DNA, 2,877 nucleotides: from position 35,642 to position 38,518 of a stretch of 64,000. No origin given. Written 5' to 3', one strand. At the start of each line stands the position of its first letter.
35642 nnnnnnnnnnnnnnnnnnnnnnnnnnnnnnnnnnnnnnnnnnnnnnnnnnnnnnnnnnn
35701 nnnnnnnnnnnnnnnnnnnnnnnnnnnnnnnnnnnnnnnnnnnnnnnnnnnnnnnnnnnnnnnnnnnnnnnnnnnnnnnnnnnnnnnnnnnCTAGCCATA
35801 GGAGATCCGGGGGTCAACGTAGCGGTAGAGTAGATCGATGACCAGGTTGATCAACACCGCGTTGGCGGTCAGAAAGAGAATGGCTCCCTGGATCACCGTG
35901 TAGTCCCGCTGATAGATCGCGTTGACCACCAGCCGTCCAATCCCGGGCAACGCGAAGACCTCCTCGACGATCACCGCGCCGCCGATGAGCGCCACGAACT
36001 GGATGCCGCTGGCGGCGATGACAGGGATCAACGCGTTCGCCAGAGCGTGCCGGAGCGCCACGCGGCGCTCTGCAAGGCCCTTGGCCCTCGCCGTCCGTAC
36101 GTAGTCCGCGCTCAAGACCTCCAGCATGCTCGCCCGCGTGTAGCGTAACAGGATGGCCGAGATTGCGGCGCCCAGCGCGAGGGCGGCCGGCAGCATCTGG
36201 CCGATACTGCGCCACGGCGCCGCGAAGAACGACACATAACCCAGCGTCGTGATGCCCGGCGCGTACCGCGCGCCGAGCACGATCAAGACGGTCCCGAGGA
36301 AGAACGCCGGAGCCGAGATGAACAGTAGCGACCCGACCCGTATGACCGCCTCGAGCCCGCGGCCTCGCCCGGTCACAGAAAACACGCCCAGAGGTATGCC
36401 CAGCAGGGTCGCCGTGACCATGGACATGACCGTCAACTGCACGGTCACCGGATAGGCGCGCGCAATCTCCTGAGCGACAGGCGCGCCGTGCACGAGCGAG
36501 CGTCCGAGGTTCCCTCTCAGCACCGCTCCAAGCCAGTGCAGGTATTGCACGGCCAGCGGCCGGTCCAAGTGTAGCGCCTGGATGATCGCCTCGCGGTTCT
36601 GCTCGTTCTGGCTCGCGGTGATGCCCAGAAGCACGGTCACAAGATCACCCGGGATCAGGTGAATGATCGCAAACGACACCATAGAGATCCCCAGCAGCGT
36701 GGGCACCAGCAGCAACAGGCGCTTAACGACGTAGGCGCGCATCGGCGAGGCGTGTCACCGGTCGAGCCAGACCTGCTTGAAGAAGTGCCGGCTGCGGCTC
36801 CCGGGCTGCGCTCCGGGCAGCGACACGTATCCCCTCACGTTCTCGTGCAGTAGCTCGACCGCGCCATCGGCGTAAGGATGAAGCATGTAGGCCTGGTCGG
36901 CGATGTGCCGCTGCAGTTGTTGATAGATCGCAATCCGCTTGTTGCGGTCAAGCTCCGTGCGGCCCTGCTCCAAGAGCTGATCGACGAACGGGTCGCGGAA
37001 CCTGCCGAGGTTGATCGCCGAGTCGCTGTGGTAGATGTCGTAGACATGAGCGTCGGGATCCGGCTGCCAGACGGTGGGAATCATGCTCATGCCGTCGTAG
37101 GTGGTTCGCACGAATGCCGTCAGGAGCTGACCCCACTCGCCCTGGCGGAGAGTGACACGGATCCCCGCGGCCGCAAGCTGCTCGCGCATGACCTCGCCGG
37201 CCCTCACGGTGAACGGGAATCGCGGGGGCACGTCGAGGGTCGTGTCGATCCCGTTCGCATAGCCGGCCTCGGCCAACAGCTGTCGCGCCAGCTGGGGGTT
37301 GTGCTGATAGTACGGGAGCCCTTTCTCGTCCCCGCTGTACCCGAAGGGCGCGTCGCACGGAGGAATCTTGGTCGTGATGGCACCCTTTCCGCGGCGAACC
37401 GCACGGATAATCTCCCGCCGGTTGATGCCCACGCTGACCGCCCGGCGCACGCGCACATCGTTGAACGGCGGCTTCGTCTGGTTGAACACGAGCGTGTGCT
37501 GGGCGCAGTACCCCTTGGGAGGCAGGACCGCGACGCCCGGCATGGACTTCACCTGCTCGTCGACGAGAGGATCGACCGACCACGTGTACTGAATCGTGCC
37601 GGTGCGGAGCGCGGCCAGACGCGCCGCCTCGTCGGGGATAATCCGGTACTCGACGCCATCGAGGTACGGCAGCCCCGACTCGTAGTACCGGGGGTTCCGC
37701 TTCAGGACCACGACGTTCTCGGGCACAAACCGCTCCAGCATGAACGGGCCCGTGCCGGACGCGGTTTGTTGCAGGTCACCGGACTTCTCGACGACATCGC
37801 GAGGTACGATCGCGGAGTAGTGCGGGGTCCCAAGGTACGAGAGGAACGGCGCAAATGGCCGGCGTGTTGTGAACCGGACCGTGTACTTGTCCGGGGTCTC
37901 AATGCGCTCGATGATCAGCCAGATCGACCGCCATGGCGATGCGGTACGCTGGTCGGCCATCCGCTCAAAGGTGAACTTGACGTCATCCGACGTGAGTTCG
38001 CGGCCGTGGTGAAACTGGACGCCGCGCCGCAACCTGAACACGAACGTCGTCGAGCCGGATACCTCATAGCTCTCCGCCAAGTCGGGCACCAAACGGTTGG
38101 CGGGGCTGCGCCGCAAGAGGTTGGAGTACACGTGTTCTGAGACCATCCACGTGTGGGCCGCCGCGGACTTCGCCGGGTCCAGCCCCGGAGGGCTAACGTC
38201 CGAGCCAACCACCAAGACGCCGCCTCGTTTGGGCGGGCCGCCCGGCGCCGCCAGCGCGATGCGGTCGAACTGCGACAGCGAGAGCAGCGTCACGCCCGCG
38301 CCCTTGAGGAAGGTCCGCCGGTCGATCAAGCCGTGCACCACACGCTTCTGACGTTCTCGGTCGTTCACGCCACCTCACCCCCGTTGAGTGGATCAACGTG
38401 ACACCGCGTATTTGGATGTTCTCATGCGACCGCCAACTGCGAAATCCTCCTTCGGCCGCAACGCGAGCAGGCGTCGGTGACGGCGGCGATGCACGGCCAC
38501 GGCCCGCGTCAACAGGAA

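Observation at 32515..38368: Peptide-type ABC importer locus lacking ATPase genes, translationally coupled to a CN-hydrolase and an M24 peptidase (plus a cupin)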

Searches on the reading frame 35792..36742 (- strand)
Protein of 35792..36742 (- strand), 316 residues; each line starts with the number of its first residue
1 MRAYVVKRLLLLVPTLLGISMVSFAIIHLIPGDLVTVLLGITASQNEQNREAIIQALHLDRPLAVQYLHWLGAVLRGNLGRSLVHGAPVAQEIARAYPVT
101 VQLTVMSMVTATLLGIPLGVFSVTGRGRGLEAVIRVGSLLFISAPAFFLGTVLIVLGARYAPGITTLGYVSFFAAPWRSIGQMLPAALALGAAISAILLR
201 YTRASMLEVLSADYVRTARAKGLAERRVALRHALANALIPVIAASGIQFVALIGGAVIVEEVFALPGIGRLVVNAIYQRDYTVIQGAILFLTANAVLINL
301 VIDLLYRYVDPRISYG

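Call 6: search_protein_families(library=pfam, proteins=[window:35792-36742:-], max_evalue=0.01)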
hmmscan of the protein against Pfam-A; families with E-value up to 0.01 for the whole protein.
window:35792-36742:- (316 aa): 2 families
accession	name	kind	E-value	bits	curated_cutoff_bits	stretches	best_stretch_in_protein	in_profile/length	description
PF00528.27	BPD_transp_1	-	1.4e-32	113.4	26.4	1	115-314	1-183/184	Binding-protein-dependent transport system inner membrane component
PF19300.4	BPD_transp_1_N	-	5.2e-10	40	23.8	1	1-103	1-113/114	Binding-prot-dependent transport system membrane comp, N-term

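Call 29: search_protein_families(library=ncbifam, proteins=[window:35792-36742:-], max_evalue=0.00001)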
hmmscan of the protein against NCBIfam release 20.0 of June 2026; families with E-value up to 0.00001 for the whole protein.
window:35792-36742:- (316 aa): 12 families
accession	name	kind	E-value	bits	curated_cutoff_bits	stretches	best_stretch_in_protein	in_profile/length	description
NF045470.1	Opp2B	equivalog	5.5e-85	285.2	350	1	8-313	1-299/300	nickel ABC transporter permease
NF011661.0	PRK15081.1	equivalog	8.3e-75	252.1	463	1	1-315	1-305/306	glutathione ABC transporter permease GsiC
NF045469.1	Opp1B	equivalog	2.6e-70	237.3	380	1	1-313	1-306/307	nickel/cobalt ABC transporter permease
TIGR02789.1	nickel_nikB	equivalog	1.5e-69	234.8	447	1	1-314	1-307/314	nickel ABC transporter permease subunit NikB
NF008161.0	PRK10914.1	equivalog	2.7e-65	220.7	590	2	182-314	204-336/339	dipeptide ABC transporter permease DppB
NF007677.0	PRK10352.1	equivalog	5.3e-63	213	433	1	1-314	1-307/314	nickel ABC transporter permease subunit NikB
NF045472.1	Opp4B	equivalog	5.6e-60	203.3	450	1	1-313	1-318/319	oligopeptide ABC transporter permease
NF045471.1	Opp3B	equivalog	6.2e-56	190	480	1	1-313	1-302/308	oligopeptide ABC transporter permease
NF007008.0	PRK09471.1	equivalog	8.5e-50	169.9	388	1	2-315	2-306/306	oligopeptide ABC transporter permease OppB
NF011712.0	PRK15133.1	subfamily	1.6e-37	129.4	445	1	53-315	89-361/364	microcin C ABC transporter permease YejB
NF011690.0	PRK15110.1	equivalog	7.8e-36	124.1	432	2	183-307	183-307/321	putrescine export ABC transporter permease SapB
NF043081.1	MMSYN1_0165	equivalog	7.7e-34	117.3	350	1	55-314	143-385/388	oligopeptide ABC transporter permease OppB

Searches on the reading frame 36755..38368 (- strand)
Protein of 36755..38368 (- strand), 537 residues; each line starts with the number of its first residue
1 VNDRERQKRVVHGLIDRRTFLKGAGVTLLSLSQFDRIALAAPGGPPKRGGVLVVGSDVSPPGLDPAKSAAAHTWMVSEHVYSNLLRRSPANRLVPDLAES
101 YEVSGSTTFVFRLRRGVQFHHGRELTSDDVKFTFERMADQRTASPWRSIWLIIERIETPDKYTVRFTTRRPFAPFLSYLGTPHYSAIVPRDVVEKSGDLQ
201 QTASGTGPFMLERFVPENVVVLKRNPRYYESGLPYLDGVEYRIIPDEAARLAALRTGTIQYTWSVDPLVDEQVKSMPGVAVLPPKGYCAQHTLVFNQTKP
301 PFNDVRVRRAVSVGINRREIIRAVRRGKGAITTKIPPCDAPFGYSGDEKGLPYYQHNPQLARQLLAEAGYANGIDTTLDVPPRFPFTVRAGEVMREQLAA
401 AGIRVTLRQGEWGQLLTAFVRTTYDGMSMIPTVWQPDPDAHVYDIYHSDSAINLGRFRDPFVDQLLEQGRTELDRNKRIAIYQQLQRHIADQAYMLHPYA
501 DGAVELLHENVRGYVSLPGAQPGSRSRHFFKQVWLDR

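Call 6: search_protein_families(library=pfam, proteins=[window:36755-38368:-], max_evalue=0.01)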
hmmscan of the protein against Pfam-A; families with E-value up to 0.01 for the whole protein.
window:36755-38368:- (537 aa): 3 families
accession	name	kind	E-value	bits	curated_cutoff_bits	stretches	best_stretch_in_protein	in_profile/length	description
PF00496.27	SBP_bac_5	-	2.1e-84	284.2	32.4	1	93-450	2-365/368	Bacterial extracellular solute-binding proteins, family 5 Middle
PF23678.1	YqhI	-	0.0035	17.1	27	1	11-24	21-34/36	YqhI-like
PF10518.14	TAT_signal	-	0.0076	16.6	22.7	0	15-27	2-14/21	TAT (twin-arginine translocation) pathway signal sequence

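Call 15: search_solved_structures(query=window:36755-38368:-, max_evalue=0.001)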
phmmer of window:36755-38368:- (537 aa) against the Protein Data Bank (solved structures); distinct sequences matched with E-value up to 0.001: 94 (the best 60 are shown).
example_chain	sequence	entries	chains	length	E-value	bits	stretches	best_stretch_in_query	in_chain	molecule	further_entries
5u4o_A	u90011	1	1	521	5.4e-55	190.1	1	46-514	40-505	ABC transporter substrate-binding protein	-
8upi_A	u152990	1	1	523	1.5e-49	172.1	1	47-409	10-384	Peptide ABC transporter substrate-binding protein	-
6hlx_A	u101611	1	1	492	2.4e-48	168.1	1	52-519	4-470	AgaA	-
8z1z_F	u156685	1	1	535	1.8e-42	148.7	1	22-518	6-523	Dipeptide-binding protein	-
8z1y_F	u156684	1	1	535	2.4e-42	148.3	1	22-518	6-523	Dipeptide-binding protein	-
6ofq_A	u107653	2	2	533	6.8e-42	146.8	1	47-515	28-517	Heme-binding protein A / AI-2 binding protein A | Heme-binding protein A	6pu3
1dpp_A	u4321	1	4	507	1.1e-41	146.2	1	52-518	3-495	DIPEPTIDE BINDING PROTEIN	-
3m8u_A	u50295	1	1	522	1.2e-41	146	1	59-496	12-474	Heme-binding protein A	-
1xoc_A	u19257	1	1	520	2.6e-41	144.9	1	42-518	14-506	Oligopeptide-binding protein appA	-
1dpe_A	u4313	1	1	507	3.7e-41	144.4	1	52-518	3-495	DIPEPTIDE-BINDING PROTEIN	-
6tfq_A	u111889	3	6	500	8.3e-40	139.9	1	62-494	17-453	ABC transporter substrate-binding protein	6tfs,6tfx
5f1q_A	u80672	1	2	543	9.4e-40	139.8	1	50-518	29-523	Periplasmic dipeptide transport protein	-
3tpa_A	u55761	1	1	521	4.4e-39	137.5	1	58-518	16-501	Heme-binding protein A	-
1uqw_A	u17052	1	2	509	2e-38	135.4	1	50-489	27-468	PUTATIVE BINDING PROTEIN YLIB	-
7kz8_A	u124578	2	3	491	4.1e-36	127.8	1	49-518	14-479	Peptide/nickel transport system substrate-binding protein AapF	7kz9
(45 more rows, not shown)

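Call 29: search_protein_families(library=ncbifam, proteins=[window:36755-38368:-], max_evalue=0.00001)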
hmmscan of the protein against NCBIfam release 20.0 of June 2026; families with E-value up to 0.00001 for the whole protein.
window:36755-38368:- (537 aa): 11 families
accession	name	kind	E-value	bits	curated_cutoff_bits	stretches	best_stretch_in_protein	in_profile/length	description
NF043070.1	DppA_dipep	equivalog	8.2e-43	146.7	1005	1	50-535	29-534/535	dipeptide ABC transporter periplasmic-binding protein DppA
NF011942.0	PRK15413.1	equivalog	2.2e-41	142.1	594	1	50-490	30-472/512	glutathione ABC transporter substrate-binding protein GsiB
NF045467.1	Opp4A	equivalog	2.3e-40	138.4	650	1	45-514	30-541/556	oligopeptide ABC transporter substrate-binding protein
NF045468.1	Opp5A_nikA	equivalog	3.2e-40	138.1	600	1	63-499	31-460/488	nickel ABC transporter substrate-binding protein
NF007287.0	PRK09755.1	equivalog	9.3e-36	123.7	1098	1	59-514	42-516/535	ABC transporter substrate-binding protein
TIGR02294.1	nickel_nikA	equivalog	2e-34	119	393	1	73-377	28-334/501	nickel ABC transporter substrate-binding protein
NF011684.0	PRK15104.1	equivalog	4.6e-33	114.7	947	1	55-515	44-525/543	oligopeptide ABC transporter substrate-binding protein OppA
NF011689.0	PRK15109.1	equivalog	2.1e-31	109.2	560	1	76-500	61-508/547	ABC transporter substrate-binding protein SapA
TIGR04028.1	SBP_KPN_01854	hypoth_equivalog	2.8e-27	95.5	468.5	1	92-514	43-493/509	TIGR04028 family ABC transporter substrate-binding protein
NF047575.1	opine_bind_CntA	exception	7.1e-22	77.6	800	1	80-373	65-363/535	staphylopine-dependent metal ABC transporter substrate-binding lipoprotein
NF010149.0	PRK13626.1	equivalog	1.8e-11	43.4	476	1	78-251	148-311/552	HTH-type transcriptional regulator SgrR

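Call 42: search_solved_structures(query=window:36755-38368:-, max_evalue=1e-40, show_alignments=4)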
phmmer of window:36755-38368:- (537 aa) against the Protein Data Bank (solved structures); distinct sequences matched with E-value up to 1e-40: 10.
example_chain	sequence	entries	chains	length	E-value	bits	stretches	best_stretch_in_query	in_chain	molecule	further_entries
5u4o_A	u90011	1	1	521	5.4e-55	190.1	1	46-514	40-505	ABC transporter substrate-binding protein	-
8upi_A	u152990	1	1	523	1.5e-49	172.1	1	47-409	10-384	Peptide ABC transporter substrate-binding protein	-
6hlx_A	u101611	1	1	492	2.4e-48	168.1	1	52-519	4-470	AgaA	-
8z1z_F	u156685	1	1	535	1.8e-42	148.7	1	22-518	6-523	Dipeptide-binding protein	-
8z1y_F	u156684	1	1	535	2.4e-42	148.3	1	22-518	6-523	Dipeptide-binding protein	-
6ofq_A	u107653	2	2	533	6.8e-42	146.8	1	47-515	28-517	Heme-binding protein A / AI-2 binding protein A | Heme-binding protein A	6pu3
1dpp_A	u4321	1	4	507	1.1e-41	146.2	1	52-518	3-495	DIPEPTIDE BINDING PROTEIN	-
3m8u_A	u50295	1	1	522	1.2e-41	146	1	59-496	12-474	Heme-binding protein A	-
1xoc_A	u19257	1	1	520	2.6e-41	144.9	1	42-518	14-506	Oligopeptide-binding protein appA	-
1dpe_A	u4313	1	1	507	3.7e-41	144.4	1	52-518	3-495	DIPEPTIDE-BINDING PROTEIN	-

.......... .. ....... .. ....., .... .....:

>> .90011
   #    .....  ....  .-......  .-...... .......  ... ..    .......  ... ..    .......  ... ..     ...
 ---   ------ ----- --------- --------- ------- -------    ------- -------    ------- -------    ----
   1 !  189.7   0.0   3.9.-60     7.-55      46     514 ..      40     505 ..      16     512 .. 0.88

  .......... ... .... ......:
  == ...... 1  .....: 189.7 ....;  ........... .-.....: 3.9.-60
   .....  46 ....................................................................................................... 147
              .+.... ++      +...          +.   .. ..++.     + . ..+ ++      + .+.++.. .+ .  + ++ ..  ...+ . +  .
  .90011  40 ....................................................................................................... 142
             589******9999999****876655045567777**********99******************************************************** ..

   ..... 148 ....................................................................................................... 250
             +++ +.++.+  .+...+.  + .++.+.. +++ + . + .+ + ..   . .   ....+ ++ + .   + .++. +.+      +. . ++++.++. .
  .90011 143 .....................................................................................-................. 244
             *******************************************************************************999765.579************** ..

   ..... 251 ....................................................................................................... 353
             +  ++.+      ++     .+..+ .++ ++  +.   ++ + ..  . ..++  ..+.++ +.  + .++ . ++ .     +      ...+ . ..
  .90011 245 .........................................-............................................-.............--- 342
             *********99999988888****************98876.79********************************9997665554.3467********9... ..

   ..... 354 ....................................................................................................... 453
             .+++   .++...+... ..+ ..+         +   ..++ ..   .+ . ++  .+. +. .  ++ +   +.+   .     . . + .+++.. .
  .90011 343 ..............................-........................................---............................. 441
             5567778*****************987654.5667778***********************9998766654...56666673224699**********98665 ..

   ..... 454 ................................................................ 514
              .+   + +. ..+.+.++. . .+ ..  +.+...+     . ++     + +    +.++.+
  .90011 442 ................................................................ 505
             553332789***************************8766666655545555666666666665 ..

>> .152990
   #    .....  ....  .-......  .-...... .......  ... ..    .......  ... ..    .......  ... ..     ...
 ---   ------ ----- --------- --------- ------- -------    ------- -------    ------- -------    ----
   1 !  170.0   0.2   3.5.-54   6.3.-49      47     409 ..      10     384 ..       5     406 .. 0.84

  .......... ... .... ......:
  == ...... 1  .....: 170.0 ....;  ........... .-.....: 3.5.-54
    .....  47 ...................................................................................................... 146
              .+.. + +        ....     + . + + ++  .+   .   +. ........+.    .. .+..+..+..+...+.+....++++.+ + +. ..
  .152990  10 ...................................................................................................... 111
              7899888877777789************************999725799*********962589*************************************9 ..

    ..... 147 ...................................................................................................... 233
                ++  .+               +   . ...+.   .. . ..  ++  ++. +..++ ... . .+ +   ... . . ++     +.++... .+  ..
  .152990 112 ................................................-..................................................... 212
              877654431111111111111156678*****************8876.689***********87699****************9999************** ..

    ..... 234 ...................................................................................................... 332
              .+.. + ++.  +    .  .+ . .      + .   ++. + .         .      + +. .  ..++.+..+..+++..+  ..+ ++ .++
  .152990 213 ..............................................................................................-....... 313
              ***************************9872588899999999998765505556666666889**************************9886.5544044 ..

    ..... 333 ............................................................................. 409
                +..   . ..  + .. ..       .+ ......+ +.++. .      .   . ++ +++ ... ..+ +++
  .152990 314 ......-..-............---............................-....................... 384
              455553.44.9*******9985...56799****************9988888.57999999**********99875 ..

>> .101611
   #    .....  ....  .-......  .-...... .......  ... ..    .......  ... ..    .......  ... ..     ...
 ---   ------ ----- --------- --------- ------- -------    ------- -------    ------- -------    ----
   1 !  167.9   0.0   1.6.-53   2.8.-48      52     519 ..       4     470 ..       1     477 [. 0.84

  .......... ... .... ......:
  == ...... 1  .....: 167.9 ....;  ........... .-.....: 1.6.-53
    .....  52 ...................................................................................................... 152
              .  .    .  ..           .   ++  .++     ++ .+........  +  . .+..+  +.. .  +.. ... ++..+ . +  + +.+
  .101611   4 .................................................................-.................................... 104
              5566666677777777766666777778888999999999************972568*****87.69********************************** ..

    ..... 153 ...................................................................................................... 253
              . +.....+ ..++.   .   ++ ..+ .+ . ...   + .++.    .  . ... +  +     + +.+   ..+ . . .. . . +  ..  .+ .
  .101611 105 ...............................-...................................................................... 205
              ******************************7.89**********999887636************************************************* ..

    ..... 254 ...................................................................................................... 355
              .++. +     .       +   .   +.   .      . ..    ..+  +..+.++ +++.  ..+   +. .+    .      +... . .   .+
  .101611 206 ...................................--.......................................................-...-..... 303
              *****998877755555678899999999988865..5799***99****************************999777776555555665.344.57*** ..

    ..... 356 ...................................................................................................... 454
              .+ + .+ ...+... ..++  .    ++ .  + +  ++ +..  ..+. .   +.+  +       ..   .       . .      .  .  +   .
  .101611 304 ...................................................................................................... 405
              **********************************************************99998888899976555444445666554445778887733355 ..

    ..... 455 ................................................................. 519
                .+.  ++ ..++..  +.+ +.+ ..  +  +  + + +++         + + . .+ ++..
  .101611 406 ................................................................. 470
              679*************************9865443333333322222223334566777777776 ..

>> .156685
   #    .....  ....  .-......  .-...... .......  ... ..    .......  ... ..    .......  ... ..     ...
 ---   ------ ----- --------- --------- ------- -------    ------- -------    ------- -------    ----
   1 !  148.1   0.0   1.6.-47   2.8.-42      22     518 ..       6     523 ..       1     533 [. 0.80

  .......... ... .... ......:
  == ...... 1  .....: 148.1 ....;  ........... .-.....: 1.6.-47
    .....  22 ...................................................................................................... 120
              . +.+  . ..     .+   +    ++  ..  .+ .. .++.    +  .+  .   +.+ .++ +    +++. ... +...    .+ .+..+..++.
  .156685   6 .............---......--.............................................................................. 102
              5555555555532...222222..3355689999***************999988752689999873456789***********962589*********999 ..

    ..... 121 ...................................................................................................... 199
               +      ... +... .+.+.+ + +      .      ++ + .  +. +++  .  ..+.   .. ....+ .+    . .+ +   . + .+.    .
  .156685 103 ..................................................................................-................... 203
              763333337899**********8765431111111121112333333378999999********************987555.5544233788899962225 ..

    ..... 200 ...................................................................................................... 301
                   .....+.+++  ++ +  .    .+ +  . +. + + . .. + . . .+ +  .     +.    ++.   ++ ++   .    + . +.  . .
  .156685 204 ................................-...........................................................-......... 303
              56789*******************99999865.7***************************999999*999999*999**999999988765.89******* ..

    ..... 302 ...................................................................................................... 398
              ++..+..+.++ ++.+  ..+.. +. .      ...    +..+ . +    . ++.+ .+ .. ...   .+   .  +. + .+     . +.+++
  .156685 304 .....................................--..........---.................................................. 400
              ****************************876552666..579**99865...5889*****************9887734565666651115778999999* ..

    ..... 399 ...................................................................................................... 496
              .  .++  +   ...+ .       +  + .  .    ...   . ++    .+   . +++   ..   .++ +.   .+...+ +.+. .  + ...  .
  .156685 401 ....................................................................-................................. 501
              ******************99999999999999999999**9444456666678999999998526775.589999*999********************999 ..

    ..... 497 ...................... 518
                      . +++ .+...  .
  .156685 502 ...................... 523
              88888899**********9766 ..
